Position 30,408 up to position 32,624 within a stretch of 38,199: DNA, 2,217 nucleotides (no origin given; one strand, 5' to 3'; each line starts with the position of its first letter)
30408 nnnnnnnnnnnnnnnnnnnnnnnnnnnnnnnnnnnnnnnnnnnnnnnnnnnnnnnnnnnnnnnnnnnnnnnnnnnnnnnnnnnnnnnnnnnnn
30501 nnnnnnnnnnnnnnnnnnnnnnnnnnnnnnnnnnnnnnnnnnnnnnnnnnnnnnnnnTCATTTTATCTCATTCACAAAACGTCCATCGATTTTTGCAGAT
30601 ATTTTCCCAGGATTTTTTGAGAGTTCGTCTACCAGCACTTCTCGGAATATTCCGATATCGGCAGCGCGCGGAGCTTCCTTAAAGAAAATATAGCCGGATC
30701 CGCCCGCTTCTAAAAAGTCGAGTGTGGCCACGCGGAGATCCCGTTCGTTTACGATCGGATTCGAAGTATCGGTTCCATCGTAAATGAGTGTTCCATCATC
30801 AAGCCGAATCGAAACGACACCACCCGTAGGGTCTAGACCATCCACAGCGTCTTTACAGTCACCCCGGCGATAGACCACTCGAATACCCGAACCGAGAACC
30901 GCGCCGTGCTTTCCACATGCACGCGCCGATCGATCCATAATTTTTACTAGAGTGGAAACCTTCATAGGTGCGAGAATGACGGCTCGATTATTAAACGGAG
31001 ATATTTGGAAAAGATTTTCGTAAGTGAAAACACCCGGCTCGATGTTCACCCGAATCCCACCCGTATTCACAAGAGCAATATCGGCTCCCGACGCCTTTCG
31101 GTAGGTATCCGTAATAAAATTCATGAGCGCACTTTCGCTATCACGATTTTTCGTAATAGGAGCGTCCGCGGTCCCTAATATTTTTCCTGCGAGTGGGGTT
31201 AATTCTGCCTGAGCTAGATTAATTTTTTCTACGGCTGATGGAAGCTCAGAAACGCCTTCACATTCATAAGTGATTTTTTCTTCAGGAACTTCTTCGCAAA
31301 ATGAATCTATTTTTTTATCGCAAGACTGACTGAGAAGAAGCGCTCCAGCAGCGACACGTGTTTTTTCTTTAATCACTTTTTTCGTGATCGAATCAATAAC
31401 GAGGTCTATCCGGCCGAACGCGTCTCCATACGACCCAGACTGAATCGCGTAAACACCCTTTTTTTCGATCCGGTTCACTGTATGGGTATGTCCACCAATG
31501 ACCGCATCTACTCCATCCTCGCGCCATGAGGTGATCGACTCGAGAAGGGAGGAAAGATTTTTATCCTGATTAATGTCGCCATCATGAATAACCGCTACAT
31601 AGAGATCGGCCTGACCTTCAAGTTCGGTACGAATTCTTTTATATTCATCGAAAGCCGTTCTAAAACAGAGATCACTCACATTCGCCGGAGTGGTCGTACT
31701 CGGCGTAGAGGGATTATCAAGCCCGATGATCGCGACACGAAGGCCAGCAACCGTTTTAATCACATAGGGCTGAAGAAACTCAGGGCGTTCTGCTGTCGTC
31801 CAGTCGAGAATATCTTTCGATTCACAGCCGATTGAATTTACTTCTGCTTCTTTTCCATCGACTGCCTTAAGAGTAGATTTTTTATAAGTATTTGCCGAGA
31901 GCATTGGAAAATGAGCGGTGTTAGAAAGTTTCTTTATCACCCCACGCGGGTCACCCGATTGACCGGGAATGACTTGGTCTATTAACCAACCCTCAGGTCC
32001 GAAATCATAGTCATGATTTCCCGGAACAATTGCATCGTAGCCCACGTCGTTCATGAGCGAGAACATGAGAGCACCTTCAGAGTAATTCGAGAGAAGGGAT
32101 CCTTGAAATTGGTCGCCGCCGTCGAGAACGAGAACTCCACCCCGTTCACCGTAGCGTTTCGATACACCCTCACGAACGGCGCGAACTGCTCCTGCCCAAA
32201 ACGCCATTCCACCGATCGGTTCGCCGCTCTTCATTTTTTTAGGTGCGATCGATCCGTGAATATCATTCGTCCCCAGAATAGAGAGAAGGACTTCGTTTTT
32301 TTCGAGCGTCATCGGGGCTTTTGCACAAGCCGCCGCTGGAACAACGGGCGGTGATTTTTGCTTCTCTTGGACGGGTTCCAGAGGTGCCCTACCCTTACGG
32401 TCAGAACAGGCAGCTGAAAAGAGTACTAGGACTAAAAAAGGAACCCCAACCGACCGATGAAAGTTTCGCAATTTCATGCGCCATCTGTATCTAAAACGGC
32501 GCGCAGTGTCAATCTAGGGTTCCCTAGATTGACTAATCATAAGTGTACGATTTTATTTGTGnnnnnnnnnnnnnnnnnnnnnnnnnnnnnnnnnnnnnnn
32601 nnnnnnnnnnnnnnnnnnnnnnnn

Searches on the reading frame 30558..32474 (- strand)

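Call 10: search_protein_families(library=pfam, proteins=[window:30558-32474:-], max_evalue=0.001)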
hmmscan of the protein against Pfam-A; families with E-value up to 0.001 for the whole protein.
window:30558-32474:- (638 aa): 5 families
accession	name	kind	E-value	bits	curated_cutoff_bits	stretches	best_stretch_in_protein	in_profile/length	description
PF02872.23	5_nucleotid_C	-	3.2e-19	70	23.6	1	437-600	11-158/158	5'-nucleotidase, C-terminal domain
PF21953.1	NadN_nucleosid_C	-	9.6e-07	29.4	27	1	450-513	24-86/199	NAD nucleotidase, C-terminal domain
PF00149.33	Metallophos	-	1.7e-06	29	21.5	1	65-332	2-190/191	Calcineurin-like phosphoesterase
PF09587.15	PGA_cap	-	4.9e-05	23.4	27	1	237-338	123-238/255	Bacterial capsule synthesis protein PGA_cap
PF12850.12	Metallophos_2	-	0.00071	20.1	27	0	283-352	77-138/154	Calcineurin-like phosphoesterase superfamily domain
